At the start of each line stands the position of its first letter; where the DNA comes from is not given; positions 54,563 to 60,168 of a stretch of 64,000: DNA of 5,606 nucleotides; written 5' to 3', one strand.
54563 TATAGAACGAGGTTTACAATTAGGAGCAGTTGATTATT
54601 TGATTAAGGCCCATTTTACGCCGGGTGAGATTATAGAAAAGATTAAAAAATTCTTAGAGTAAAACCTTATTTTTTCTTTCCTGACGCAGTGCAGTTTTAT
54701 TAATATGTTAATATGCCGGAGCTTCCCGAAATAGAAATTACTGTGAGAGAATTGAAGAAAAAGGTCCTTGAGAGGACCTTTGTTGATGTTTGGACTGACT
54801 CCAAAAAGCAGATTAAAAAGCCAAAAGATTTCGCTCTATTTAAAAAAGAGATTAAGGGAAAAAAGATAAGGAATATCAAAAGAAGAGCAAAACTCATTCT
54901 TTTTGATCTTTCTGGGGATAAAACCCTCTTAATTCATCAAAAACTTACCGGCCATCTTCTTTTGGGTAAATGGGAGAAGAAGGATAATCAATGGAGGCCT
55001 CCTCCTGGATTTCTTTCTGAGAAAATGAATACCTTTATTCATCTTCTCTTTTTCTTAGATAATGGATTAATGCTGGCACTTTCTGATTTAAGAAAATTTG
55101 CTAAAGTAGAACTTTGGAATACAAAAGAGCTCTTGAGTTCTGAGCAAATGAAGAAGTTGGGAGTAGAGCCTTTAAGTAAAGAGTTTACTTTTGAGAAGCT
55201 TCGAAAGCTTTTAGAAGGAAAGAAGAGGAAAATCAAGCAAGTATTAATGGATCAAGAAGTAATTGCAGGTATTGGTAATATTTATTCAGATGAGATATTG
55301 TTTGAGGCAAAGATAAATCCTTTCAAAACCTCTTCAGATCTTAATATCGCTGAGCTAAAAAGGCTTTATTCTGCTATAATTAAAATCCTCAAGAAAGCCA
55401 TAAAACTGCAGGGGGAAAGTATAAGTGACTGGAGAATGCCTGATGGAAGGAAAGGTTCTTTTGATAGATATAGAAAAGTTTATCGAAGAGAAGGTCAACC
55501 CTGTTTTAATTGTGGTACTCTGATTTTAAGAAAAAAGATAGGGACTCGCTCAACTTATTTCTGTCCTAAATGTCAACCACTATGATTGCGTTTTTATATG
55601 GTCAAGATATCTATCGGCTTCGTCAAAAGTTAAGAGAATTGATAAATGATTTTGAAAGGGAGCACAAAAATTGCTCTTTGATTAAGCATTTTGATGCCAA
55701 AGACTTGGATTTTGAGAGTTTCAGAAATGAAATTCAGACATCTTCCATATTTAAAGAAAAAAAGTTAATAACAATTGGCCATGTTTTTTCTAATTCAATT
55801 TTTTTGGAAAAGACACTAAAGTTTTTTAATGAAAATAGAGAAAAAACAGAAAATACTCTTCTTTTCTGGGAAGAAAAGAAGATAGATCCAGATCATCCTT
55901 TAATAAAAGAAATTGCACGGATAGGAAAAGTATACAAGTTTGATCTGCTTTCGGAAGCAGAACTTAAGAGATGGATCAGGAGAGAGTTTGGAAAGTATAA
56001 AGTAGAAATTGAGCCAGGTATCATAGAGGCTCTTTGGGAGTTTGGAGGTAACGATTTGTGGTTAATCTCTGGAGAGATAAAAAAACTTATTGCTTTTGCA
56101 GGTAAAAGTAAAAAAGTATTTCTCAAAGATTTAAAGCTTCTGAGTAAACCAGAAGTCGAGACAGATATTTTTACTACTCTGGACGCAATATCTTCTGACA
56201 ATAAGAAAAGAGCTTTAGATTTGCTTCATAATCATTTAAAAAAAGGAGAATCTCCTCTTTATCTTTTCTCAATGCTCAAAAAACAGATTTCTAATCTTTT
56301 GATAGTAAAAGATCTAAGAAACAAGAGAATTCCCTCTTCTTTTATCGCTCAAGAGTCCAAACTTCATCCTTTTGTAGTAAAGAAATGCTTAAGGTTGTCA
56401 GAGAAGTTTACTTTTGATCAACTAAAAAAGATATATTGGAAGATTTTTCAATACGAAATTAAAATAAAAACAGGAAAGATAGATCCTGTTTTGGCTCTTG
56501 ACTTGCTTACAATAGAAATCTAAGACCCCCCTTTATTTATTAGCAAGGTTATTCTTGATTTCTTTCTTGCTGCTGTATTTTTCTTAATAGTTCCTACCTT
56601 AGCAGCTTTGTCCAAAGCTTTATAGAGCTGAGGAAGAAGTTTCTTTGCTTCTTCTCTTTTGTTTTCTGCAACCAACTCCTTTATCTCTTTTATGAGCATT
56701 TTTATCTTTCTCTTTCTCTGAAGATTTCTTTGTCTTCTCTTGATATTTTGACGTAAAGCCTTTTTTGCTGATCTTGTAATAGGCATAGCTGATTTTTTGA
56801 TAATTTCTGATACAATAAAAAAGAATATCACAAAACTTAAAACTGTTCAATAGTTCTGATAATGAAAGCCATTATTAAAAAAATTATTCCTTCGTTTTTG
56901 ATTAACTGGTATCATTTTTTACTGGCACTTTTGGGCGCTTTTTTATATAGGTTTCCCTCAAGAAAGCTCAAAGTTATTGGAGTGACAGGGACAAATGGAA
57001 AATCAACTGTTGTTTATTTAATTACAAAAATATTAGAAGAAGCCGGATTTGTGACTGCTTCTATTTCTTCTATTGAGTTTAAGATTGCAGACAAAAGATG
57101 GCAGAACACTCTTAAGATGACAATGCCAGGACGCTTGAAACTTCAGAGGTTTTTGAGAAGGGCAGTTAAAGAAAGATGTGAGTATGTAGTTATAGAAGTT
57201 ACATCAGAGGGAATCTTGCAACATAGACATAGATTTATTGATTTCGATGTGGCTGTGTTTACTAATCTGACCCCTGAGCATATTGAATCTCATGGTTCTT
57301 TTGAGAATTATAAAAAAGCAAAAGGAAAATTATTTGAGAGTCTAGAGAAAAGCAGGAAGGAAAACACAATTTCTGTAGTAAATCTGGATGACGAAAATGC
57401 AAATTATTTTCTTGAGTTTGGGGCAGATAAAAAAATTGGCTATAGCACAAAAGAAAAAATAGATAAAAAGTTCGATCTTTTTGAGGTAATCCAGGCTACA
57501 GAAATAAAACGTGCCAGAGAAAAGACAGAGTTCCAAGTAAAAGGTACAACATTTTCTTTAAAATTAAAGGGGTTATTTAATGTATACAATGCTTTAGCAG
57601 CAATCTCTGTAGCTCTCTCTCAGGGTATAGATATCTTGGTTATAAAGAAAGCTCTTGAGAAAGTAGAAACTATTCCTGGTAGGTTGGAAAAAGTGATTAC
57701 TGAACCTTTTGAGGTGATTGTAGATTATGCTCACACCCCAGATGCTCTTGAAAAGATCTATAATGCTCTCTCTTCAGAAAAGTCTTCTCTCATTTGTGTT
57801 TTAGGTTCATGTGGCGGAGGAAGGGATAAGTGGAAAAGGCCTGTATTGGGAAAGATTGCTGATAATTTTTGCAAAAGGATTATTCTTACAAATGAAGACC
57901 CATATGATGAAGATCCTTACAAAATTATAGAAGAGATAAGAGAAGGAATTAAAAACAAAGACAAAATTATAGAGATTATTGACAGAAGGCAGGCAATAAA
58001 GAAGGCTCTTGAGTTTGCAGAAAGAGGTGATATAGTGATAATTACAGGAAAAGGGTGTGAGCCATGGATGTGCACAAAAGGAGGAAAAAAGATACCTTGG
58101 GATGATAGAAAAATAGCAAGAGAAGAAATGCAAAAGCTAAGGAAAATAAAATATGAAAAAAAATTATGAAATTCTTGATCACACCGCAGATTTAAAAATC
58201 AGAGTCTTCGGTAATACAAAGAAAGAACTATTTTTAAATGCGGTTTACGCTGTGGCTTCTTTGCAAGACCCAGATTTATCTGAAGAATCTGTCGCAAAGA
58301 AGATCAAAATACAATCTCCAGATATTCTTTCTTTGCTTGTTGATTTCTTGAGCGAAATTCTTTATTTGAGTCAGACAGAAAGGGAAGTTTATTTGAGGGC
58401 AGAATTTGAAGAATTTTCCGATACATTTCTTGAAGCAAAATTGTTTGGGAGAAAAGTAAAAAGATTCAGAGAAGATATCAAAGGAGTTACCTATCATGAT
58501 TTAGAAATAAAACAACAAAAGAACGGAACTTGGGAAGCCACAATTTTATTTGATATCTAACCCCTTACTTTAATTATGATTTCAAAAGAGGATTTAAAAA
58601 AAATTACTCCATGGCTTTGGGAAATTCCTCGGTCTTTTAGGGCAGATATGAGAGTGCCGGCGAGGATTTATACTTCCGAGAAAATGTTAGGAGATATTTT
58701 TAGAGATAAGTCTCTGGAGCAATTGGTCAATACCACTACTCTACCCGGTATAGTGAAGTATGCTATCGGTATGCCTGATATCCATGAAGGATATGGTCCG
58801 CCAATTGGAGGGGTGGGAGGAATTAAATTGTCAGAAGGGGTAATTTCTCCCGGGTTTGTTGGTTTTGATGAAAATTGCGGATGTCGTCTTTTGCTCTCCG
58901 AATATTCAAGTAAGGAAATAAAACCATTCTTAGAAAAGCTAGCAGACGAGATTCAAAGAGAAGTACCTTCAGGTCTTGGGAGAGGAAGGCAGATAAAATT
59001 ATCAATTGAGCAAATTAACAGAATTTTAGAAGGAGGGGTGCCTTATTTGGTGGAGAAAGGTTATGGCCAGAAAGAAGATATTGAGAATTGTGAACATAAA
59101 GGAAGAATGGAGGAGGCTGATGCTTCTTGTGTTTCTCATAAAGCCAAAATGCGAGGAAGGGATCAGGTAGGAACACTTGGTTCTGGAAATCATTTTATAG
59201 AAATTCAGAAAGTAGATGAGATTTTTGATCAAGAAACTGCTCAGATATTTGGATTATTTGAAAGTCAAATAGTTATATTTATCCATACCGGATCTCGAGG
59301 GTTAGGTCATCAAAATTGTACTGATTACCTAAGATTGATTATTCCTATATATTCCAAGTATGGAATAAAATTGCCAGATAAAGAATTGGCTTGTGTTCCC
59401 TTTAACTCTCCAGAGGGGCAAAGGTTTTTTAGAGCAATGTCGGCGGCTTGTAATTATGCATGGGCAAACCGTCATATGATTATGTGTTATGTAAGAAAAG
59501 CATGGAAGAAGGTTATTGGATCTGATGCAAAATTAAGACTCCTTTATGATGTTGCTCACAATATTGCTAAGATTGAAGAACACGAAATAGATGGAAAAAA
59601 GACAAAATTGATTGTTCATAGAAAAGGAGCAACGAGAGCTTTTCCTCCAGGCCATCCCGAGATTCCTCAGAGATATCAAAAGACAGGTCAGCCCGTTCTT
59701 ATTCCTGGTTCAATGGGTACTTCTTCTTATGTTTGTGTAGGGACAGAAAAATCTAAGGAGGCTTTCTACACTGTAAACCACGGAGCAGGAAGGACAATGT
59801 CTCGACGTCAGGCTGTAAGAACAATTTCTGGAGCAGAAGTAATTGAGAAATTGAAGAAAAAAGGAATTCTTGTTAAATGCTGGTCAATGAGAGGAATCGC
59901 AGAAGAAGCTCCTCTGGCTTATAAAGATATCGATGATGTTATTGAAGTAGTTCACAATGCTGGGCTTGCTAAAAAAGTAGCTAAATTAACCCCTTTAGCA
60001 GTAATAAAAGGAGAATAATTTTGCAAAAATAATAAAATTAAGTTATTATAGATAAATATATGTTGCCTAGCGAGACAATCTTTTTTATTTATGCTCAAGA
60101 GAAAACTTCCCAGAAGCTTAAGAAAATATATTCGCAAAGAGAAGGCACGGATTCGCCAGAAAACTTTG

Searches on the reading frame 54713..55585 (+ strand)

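Call 77: search_protein_families(library=pfam, proteins=[window:54713-55585:+], max_evalue=0.0001)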
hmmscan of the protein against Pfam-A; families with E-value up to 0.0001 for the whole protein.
window:54713-55585:+ (290 aa): 4 families
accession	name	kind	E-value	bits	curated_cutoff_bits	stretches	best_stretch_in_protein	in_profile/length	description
PF06831.19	H2TH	-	8.2e-30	103.1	34.7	1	149-238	1-90/93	Formamidopyrimidine-DNA glycosylase H2TH domain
PF01149.29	Fapy_DNA_glyco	-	1.3e-24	87.5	25.5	1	1-132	1-117/117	Formamidopyrimidine-DNA glycosylase N-terminal domain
PF06827.20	zf-FPG_IleRS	-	9e-08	32.2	21.3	1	261-289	1-29/30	Zinc finger found in FPG and IleRS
PF05833.16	NFACT_N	-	6.2e-05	22.4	31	0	153-231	170-245/456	NFACT N-terminal and middle domains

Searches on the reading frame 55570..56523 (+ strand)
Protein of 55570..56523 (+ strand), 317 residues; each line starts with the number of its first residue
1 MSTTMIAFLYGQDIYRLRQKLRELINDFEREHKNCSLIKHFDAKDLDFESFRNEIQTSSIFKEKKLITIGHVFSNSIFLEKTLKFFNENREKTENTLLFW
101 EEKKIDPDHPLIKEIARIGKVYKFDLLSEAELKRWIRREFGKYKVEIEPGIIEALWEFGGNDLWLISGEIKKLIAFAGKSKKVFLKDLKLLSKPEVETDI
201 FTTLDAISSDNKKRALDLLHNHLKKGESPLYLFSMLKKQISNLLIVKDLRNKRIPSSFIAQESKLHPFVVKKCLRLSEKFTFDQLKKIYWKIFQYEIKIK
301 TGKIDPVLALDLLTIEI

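Call 77: search_protein_families(library=pfam, proteins=[window:55570-56523:+], max_evalue=0.0001)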
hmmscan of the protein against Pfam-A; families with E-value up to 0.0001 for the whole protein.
window:55570-56523:+ (317 aa): 1 family
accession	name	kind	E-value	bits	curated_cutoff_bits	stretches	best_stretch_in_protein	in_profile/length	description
PF21694.2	DNA_pol3_delta_C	-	1.3e-28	99.8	27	1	197-316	1-120/121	DNA polymerase III delta subunit, C-terminal domain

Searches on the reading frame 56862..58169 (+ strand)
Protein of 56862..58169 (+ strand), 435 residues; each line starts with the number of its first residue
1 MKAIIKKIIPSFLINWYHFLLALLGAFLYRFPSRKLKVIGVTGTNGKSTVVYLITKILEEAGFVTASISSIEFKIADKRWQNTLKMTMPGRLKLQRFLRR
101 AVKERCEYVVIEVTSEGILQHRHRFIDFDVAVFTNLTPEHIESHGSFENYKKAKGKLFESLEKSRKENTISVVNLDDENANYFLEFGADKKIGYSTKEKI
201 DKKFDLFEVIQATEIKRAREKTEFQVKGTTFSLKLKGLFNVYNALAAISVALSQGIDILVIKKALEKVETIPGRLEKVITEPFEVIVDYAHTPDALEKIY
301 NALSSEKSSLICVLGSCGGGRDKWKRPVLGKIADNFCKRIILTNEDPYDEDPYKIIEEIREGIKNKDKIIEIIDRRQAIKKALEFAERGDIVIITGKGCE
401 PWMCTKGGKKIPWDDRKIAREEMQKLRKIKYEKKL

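Call 77: search_protein_families(library=pfam, proteins=[window:56862-58169:+], max_evalue=0.0001)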
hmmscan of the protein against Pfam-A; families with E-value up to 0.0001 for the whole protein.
window:56862-58169:+ (435 aa): 2 families
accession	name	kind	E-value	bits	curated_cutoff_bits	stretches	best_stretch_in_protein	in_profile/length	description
PF08245.18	Mur_ligase_M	-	4.3e-46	157.9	24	1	41-251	1-200/200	Mur ligase middle domain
PF02875.26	Mur_ligase_C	-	8e-26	91.8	28.4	1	273-398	1-127/127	Mur ligase, glutamate ligase domain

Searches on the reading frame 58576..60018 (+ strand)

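Call 77: search_protein_families(library=pfam, proteins=[window:58576-60018:+], max_evalue=0.0001)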
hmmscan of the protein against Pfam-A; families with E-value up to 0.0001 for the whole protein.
window:58576-60018:+ (480 aa): 1 family
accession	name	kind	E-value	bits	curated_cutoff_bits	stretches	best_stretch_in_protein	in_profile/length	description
PF01139.22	RtcB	-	4.2e-166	553.8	27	1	49-479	1-426/426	tRNA-splicing ligase RtcB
